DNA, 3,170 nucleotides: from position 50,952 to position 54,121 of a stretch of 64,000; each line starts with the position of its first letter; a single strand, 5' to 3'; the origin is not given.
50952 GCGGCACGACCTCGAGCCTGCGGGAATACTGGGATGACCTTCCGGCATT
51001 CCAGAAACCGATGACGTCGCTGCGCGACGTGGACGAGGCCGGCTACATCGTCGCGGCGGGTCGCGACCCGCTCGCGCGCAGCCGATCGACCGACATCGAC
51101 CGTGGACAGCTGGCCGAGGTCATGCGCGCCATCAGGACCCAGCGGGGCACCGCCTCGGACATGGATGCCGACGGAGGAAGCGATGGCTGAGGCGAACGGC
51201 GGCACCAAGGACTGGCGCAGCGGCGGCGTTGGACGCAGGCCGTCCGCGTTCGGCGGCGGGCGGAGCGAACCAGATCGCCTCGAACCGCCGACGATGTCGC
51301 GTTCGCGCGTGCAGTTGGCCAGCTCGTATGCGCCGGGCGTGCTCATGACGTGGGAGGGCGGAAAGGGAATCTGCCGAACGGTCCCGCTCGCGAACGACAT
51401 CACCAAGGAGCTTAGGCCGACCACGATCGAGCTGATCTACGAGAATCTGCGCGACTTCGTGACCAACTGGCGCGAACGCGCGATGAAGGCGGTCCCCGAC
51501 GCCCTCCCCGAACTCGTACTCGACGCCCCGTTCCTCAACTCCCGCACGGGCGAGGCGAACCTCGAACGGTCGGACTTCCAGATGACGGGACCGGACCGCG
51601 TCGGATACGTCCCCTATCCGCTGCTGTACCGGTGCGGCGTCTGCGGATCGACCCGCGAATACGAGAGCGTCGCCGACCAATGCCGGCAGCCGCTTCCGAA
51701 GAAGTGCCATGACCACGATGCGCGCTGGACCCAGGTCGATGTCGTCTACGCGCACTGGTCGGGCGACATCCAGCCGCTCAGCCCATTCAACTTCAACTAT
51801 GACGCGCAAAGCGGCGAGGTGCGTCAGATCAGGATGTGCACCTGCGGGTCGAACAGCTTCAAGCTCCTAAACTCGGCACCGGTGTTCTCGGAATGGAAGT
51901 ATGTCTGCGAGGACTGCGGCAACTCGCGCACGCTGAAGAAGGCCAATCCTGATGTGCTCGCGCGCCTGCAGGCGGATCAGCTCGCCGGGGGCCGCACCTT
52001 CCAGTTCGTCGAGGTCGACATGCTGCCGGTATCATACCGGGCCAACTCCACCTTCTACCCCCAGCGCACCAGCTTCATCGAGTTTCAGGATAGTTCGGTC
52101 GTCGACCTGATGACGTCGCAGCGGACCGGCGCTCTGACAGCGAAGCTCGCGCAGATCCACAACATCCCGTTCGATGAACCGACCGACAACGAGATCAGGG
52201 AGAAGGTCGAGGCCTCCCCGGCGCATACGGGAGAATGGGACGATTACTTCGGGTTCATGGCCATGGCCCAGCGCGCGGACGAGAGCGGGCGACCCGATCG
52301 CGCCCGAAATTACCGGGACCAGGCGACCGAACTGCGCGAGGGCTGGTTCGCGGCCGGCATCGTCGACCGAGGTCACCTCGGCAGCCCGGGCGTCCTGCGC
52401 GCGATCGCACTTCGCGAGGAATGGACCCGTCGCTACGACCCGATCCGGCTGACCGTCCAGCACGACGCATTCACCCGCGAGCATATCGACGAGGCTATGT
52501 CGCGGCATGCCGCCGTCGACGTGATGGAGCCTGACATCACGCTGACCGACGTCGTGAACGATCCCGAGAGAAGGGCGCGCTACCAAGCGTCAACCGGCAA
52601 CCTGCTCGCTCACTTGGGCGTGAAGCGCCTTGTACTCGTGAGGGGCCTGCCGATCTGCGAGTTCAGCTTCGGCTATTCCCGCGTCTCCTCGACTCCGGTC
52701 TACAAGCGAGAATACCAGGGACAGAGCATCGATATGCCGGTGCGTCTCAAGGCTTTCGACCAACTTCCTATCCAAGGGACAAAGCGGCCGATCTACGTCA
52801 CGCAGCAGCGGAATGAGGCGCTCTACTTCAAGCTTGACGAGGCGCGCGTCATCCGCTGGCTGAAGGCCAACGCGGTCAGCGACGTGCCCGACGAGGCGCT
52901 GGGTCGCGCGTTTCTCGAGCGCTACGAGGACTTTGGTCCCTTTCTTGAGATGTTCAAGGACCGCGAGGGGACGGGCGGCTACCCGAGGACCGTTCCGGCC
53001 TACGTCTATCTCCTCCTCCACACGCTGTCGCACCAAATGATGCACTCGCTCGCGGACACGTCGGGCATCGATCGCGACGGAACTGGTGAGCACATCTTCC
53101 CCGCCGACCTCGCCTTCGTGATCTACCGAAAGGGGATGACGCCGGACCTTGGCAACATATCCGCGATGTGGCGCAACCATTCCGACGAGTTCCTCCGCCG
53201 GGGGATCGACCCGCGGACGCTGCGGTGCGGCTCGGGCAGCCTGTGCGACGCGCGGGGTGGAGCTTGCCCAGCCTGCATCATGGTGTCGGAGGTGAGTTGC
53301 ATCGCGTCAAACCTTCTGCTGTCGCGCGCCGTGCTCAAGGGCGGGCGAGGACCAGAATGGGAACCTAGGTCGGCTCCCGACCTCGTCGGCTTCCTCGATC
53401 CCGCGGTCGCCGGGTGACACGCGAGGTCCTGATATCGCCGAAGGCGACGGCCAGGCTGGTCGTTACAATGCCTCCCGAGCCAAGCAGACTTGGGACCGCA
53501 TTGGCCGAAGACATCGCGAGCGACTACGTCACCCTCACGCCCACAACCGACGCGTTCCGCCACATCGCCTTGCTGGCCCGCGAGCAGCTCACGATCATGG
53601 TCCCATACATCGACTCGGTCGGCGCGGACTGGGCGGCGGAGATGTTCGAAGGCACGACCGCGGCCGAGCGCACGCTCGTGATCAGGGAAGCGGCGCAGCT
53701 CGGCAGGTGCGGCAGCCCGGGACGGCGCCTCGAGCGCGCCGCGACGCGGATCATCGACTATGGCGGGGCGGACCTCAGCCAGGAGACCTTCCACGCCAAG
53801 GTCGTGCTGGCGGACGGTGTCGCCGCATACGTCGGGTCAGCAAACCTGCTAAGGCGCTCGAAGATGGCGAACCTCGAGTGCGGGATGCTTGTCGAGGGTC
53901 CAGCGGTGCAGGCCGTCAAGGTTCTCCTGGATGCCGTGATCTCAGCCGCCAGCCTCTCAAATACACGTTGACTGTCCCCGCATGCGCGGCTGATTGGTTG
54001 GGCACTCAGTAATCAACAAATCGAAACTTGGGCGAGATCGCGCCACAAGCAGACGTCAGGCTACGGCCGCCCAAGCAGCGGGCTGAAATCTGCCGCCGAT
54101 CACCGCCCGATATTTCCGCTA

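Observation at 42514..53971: Five-gene DISARM-like defence cluster with a hybrid, non-canonical composition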

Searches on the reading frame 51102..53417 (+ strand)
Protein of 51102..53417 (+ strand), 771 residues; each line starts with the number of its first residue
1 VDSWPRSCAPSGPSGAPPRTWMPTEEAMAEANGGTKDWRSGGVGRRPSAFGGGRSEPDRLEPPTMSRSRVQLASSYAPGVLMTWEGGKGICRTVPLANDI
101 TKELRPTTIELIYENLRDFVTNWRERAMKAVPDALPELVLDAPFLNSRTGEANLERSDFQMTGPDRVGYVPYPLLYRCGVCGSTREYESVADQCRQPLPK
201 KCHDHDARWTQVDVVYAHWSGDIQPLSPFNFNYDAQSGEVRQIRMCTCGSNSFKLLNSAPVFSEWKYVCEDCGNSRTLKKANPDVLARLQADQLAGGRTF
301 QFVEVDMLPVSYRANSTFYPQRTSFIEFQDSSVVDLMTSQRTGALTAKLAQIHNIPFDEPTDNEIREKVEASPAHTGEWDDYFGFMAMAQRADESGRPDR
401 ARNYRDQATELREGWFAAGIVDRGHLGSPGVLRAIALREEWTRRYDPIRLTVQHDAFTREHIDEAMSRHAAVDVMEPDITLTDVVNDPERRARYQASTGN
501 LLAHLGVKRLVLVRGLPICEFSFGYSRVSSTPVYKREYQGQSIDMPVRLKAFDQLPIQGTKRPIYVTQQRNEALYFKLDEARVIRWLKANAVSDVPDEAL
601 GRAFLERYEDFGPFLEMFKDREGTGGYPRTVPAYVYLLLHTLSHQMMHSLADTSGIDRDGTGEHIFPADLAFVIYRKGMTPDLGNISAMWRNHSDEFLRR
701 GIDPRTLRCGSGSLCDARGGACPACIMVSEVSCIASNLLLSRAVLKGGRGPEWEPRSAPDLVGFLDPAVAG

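Call 3: search_protein_families(library=padloc, proteins=[window:51102-53417:+], max_evalue=0.01)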
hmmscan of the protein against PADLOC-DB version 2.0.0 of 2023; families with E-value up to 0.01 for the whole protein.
window:51102-53417:+ (771 aa): 4 families
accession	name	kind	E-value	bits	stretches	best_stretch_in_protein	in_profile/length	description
PDLC02582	DrmB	-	8.2e-14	49.1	1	556-748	443-635/649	DrmB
PDLC02584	DrmB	-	1.4e-05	22.2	1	631-745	301-430/445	DrmB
PDLC02583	DrmB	-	1.8e-05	22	1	632-746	475-602/606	DrmB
PDLC02579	DrmB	-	0.0013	15.7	0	631-745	170-301/314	DrmB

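Call 4: search_protein_families(library=pfam, proteins=[window:51102-53417:+], max_evalue=0.01)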
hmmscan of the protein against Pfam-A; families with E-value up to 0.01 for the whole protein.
window:51102-53417:+ (771 aa): 0 families

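Call 15: search_protein_families(library=ncbifam, proteins=[window:51102-53417:+], max_evalue=1)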
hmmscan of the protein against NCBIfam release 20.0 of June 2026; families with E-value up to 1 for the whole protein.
window:51102-53417:+ (771 aa): 2 families
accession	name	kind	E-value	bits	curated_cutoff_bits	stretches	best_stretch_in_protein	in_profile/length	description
NF038324.1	DrmB_fam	subfamily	6.5e-11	41.8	240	1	507-745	366-601/604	DrmB family protein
TIGR03655.1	anti_R_Lar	subfamily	0.044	14.1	39.6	1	248-286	7-48/55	Lar family restriction alleviation protein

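Call 31: search_solved_structures(query=window:51183-53414:+, max_evalue=0.01)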
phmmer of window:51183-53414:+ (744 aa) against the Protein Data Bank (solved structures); distinct sequences matched with E-value up to 0.01: 0.

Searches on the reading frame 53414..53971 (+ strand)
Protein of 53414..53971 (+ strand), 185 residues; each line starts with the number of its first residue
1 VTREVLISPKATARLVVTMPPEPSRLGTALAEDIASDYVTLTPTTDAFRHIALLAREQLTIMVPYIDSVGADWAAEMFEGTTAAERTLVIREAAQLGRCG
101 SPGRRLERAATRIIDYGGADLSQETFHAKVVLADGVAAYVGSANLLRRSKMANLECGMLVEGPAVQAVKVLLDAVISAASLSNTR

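Call 3: search_protein_families(library=padloc, proteins=[window:53414-53971:+], max_evalue=0.01)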
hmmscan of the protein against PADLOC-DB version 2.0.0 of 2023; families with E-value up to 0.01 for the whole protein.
window:53414-53971:+ (185 aa): 28 families (the best 25 are shown)
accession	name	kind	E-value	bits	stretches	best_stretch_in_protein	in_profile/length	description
PDLC02614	DrmC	-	3.5e-10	37.9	1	121-175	96-150/153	DrmC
PDLC02607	DrmC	-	1.8e-09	35.3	1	122-165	199-242/265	DrmC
PDLC02585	DrmC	-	6.3e-09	33.8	1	121-177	189-246/253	DrmC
PDLC02597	DrmC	-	1.5e-08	32.8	1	125-178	184-234/242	DrmC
PDLC02604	DrmC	-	2.7e-08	32.2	1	125-176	31-82/92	DrmC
PDLC02600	DrmC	-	2.9e-08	31.6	1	120-178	206-264/286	DrmC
PDLC02588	DrmC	-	4.4e-08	31.1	1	125-164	192-231/256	DrmC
PDLC02601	DrmC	-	1.2e-07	29.4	1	126-176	235-285/295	DrmC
PDLC02606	DrmC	-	1.4e-07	29.5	1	122-166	119-163/182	DrmC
PDLC02595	DrmC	-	1.5e-07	29.5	1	121-179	204-262/269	DrmC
PDLC02615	DrmC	-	1.8e-06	25.5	1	118-177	150-209/218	DrmC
PDLC03922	MkoB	-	3.2e-06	24.7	1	45-177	313-444/610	-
PDLC02612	DrmC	-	3.9e-06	24.6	1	125-167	173-215/235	DrmC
PDLC02587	DrmC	-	5.1e-06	23.7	1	123-173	202-253/267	DrmC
PDLC02594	DrmC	-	6.4e-06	23.8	1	123-174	175-227/240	DrmC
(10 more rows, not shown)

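Call 4: search_protein_families(library=pfam, proteins=[window:53414-53971:+], max_evalue=0.01)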
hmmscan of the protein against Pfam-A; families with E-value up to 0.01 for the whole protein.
window:53414-53971:+ (185 aa): 2 families
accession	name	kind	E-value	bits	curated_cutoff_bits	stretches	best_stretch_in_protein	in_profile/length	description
PF13091.12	PLDc_2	-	2.9e-07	30.8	27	1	122-165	77-120/132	PLD-like domain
PF00614.28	PLDc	-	0.0021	18.5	21.9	1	127-149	6-28/28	Phospholipase D Active site motif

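Call 15: search_protein_families(library=ncbifam, proteins=[window:53414-53971:+], max_evalue=1)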
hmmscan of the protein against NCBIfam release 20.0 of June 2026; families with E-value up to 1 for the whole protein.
window:53414-53971:+ (185 aa): 5 families
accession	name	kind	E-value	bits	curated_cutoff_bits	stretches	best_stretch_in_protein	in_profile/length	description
NF038319.1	DISARM_DrmC_I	equivalog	3.6e-10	39.8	133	1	122-166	180-224/236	DISARM system phospholipase D-like protein DrmC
NF008427.0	PRK11263.1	equivalog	0.011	14.9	281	1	122-165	285-328/409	cardiolipin synthase ClsB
NF009107.0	PRK12452.1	equivalog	0.073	11.8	787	1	123-167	423-468/509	cardiolipin synthase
TIGR04265.1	bac_cardiolipin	equivalog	0.081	11.8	290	1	126-161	400-435/483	cardiolipin synthase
NF006946.0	PRK09428.1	equivalog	0.23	10.3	314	1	123-166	353-396/451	CDP-diacylglycerol--serine O-phosphatidyltransferase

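Call 79: search_solved_structures(query=window:53414-53968:+, max_evalue=0.1)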
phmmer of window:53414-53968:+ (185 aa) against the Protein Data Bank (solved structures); distinct sequences matched with E-value up to 0.1: 1.
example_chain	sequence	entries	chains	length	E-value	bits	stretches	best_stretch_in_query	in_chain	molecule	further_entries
7e0m_A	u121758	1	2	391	0.061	16.6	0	111-161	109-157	Phospholipase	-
